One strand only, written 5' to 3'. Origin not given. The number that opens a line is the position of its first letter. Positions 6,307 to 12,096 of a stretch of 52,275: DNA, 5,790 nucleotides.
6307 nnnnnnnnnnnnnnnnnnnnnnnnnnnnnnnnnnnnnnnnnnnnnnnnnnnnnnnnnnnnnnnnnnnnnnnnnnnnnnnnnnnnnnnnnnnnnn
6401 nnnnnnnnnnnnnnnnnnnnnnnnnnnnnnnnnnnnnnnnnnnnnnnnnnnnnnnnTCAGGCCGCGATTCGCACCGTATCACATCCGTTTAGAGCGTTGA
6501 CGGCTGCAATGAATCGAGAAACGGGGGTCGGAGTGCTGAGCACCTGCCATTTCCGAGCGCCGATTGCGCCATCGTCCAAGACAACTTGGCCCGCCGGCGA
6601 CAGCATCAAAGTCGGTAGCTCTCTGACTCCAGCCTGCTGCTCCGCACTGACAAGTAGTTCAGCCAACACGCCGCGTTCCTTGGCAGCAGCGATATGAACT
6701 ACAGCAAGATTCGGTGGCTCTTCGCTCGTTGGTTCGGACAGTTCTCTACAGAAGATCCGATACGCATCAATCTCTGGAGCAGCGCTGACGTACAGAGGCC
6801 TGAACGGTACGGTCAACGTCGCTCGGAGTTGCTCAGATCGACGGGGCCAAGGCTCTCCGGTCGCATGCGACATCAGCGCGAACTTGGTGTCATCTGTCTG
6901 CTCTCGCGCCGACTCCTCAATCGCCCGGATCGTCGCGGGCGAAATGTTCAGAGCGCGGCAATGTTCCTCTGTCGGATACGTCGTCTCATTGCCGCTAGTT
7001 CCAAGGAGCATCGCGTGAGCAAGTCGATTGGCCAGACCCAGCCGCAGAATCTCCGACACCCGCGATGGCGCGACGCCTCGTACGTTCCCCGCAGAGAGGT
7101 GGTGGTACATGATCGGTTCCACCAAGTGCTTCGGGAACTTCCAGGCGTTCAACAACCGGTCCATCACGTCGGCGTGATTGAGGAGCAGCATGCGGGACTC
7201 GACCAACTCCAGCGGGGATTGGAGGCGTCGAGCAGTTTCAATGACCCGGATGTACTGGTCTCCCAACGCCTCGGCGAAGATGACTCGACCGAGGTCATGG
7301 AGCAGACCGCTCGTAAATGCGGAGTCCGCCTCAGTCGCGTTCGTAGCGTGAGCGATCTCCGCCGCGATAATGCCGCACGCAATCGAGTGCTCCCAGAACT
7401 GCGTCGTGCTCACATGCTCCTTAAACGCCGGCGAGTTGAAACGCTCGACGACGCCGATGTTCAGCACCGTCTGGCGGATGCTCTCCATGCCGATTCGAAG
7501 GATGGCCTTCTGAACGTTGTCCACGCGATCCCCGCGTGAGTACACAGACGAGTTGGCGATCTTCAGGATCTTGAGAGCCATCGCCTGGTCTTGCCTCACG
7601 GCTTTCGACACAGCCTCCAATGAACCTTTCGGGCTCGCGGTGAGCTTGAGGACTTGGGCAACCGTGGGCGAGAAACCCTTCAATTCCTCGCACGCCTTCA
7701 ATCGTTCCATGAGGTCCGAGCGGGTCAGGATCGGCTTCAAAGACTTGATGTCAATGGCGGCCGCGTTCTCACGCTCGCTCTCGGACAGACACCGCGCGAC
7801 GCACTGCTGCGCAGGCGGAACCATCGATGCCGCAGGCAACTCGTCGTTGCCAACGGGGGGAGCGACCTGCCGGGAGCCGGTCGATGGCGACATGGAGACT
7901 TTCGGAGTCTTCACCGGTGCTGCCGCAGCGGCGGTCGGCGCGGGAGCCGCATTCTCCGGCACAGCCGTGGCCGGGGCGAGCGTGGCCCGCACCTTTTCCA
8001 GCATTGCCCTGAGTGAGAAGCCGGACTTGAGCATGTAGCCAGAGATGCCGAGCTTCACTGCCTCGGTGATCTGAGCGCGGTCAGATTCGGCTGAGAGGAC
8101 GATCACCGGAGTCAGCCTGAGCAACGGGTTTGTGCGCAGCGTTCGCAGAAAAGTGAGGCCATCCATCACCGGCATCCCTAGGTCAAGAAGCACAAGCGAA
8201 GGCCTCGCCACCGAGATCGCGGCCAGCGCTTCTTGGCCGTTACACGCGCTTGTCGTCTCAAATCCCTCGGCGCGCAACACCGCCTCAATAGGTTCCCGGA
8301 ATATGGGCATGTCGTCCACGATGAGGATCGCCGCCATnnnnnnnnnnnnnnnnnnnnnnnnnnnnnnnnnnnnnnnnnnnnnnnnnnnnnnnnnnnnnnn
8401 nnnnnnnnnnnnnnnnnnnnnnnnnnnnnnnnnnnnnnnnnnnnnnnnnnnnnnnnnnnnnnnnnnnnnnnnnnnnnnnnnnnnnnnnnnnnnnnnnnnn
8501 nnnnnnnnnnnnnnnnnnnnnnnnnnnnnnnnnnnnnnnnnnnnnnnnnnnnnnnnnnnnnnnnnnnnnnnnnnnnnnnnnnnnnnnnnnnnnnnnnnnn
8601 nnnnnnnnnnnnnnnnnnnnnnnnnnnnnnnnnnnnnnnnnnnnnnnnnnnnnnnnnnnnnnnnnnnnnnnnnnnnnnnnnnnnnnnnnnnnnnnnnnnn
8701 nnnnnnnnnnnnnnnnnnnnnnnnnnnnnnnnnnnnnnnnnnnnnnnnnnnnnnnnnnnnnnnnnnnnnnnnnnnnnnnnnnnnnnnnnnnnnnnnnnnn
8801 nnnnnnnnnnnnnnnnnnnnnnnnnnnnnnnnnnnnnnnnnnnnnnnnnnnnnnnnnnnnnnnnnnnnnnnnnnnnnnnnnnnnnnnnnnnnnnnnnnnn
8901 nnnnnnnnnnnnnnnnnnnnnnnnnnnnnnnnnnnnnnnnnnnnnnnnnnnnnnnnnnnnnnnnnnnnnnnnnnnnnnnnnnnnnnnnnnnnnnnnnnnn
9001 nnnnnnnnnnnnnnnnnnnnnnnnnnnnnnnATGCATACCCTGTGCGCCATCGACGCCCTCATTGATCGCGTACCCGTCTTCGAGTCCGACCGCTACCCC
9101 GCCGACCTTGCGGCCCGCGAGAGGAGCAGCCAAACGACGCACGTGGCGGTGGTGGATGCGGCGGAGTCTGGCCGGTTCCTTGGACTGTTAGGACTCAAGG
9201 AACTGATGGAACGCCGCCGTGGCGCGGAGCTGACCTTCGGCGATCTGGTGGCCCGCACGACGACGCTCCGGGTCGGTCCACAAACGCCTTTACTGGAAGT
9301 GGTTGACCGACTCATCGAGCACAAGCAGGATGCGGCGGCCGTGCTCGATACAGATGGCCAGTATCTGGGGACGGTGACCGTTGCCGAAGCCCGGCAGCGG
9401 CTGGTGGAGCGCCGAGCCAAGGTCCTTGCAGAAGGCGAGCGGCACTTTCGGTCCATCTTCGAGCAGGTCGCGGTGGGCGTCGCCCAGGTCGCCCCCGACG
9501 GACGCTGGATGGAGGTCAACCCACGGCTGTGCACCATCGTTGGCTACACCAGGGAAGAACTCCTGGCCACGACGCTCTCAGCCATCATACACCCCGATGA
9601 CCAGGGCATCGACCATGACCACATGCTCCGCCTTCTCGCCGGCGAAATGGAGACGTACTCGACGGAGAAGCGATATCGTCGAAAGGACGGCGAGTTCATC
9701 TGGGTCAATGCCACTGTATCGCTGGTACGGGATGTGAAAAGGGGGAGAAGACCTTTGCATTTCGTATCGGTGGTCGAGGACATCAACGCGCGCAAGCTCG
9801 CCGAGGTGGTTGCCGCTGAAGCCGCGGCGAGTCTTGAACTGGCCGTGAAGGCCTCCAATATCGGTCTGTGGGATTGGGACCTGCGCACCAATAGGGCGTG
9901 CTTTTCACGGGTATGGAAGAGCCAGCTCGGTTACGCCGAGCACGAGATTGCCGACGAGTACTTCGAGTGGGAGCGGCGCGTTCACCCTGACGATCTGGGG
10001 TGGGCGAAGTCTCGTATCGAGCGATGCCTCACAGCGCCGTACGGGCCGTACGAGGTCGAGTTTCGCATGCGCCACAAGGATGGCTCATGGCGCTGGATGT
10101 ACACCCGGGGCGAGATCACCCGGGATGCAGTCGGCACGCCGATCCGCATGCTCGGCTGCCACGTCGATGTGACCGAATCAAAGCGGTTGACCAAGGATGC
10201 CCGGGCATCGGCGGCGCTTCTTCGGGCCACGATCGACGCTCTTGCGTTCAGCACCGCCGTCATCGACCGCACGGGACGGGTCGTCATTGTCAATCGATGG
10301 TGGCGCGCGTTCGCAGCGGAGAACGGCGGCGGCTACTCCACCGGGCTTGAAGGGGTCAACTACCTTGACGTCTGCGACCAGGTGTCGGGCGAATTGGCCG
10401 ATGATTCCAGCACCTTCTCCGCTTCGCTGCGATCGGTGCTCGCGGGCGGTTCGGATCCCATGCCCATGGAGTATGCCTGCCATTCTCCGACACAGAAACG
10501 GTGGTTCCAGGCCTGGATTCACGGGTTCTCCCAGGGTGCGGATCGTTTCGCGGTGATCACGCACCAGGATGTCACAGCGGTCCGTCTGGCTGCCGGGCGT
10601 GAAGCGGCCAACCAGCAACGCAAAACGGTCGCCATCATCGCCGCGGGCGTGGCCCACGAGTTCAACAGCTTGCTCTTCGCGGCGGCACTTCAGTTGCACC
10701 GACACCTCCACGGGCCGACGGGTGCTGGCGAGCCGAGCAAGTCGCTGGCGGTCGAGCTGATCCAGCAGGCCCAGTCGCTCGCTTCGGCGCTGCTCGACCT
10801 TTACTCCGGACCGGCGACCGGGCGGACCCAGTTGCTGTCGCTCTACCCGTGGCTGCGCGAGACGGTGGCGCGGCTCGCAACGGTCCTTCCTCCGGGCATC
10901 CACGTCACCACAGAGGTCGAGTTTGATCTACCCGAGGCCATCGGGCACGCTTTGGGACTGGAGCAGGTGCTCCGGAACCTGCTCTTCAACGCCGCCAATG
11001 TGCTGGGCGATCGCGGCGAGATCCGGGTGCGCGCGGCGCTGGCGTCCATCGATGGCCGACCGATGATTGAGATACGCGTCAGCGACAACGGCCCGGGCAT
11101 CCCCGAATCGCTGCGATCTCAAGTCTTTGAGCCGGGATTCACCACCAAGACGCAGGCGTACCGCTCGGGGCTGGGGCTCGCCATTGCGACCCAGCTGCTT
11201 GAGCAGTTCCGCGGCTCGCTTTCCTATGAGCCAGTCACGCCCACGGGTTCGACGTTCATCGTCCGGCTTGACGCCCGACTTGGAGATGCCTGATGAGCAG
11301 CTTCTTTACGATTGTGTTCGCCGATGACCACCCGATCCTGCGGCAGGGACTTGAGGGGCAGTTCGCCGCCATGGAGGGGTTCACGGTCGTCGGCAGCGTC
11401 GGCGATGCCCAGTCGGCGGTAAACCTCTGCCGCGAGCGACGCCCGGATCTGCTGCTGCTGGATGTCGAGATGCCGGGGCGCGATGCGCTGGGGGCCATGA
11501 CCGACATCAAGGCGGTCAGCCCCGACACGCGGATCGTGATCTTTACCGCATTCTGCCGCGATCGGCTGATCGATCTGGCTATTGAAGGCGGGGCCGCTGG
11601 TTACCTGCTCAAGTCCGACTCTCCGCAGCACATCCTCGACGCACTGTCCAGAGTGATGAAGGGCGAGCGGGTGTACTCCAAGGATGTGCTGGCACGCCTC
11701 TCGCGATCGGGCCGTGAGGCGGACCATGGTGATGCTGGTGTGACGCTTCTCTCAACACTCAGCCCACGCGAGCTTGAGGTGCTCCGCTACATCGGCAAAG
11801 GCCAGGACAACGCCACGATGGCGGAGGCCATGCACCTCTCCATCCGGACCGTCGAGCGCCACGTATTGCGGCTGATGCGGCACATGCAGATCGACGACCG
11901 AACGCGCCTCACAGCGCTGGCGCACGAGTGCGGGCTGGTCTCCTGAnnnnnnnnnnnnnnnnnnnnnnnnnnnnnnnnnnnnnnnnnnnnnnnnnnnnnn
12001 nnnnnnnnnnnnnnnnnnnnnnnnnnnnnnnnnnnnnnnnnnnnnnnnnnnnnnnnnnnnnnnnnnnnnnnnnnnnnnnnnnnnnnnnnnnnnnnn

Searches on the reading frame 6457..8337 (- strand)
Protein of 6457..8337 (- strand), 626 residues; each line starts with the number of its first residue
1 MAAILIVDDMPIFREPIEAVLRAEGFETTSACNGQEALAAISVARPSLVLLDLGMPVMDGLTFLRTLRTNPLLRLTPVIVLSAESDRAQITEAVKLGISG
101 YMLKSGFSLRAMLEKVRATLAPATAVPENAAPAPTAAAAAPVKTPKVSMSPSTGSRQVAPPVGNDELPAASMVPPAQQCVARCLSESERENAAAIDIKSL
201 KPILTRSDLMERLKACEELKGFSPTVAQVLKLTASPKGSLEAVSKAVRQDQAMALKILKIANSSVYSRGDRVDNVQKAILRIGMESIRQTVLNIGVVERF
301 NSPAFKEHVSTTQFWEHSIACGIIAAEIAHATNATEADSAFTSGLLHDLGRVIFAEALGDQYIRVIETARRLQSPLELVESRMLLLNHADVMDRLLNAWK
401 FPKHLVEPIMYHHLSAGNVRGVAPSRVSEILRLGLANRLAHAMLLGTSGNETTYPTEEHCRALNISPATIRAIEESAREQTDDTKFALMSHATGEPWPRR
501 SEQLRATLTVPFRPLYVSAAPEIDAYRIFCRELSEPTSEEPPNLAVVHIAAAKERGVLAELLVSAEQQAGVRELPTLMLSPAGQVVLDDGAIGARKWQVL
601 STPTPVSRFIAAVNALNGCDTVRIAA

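Call 10: search_protein_families(library=pfam, proteins=[window:6457-8337:-])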
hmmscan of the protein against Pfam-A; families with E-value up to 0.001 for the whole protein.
window:6457-8337:- (626 aa): 3 families
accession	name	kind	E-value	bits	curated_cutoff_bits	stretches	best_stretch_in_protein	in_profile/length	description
PF08668.18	HDOD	-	1.9e-50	171.6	22.9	1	223-413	5-194/196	HDOD domain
PF00072.30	Response_reg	-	7e-24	84.6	30.2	1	4-114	1-108/111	Response regulator receiver domain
PF01966.28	HD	-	2.4e-05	25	22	1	315-416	2-88/116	HD domain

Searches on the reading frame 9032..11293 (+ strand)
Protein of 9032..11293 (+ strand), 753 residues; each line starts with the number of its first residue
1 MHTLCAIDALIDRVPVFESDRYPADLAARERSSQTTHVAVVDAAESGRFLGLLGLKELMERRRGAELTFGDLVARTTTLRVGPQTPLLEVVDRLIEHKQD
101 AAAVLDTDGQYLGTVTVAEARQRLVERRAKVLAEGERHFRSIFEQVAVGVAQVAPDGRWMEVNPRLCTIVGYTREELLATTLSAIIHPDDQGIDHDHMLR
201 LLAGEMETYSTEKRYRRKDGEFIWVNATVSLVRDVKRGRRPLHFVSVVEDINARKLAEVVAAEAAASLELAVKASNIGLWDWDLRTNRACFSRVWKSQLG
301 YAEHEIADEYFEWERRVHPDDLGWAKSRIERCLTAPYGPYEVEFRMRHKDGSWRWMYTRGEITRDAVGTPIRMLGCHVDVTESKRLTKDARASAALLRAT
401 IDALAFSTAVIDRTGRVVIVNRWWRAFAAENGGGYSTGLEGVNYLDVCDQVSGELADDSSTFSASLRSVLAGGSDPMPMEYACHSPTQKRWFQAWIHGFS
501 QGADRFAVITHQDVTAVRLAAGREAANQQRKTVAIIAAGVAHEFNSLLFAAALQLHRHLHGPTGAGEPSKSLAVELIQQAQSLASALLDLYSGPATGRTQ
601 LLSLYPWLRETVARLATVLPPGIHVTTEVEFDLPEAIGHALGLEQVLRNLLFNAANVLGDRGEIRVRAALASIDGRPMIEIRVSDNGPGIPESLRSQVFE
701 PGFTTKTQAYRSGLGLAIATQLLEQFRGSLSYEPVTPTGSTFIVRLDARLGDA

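Call 10: search_protein_families(library=pfam, proteins=[window:9032-11293:+])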
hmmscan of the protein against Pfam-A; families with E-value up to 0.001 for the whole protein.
window:9032-11293:+ (753 aa): 8 families
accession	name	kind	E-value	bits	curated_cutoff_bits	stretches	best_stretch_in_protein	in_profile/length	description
PF08447.18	PAS_3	-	2.7e-39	133.7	25.6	2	293-376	6-88/89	PAS fold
PF02518.31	HATPase_c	-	3e-21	76.4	26.4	1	640-748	3-109/111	Histidine kinase-, DNA gyrase B-, and HSP90-like ATPase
PF00989.32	PAS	-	7.3e-18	65.1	22.6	1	138-251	2-113/113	PAS fold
PF13426.13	PAS_9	-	4.5e-15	56.2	27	1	149-252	3-102/103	PAS domain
PF08448.16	PAS_4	-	1.2e-14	55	23.1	1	143-255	1-109/110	PAS fold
PF00571.33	CBS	-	1.2e-06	29.2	24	1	80-123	11-54/57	CBS domain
PF13188.13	PAS_8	-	8.6e-06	25.9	21.8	1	138-194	2-56/65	PAS domain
PF14598.12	PAS_11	-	1.2e-05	25.7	25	0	153-234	8-88/109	PAS domain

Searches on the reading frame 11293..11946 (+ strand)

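Call 10: search_protein_families(library=pfam, proteins=[window:11293-11946:+])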
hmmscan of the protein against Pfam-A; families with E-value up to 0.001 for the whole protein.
window:11293-11946:+ (217 aa): 3 families
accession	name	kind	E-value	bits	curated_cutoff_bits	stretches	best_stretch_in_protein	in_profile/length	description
PF00072.30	Response_reg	-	1.6e-20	73.7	30.2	1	7-118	1-110/111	Response regulator receiver domain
PF00196.25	GerE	-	3e-14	52.8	23.5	1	155-210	2-57/57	Bacterial regulatory proteins, luxR family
PF08281.18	Sigma70_r4_2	-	0.00018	21.6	25.7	1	151-198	6-54/54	Sigma-70, region 4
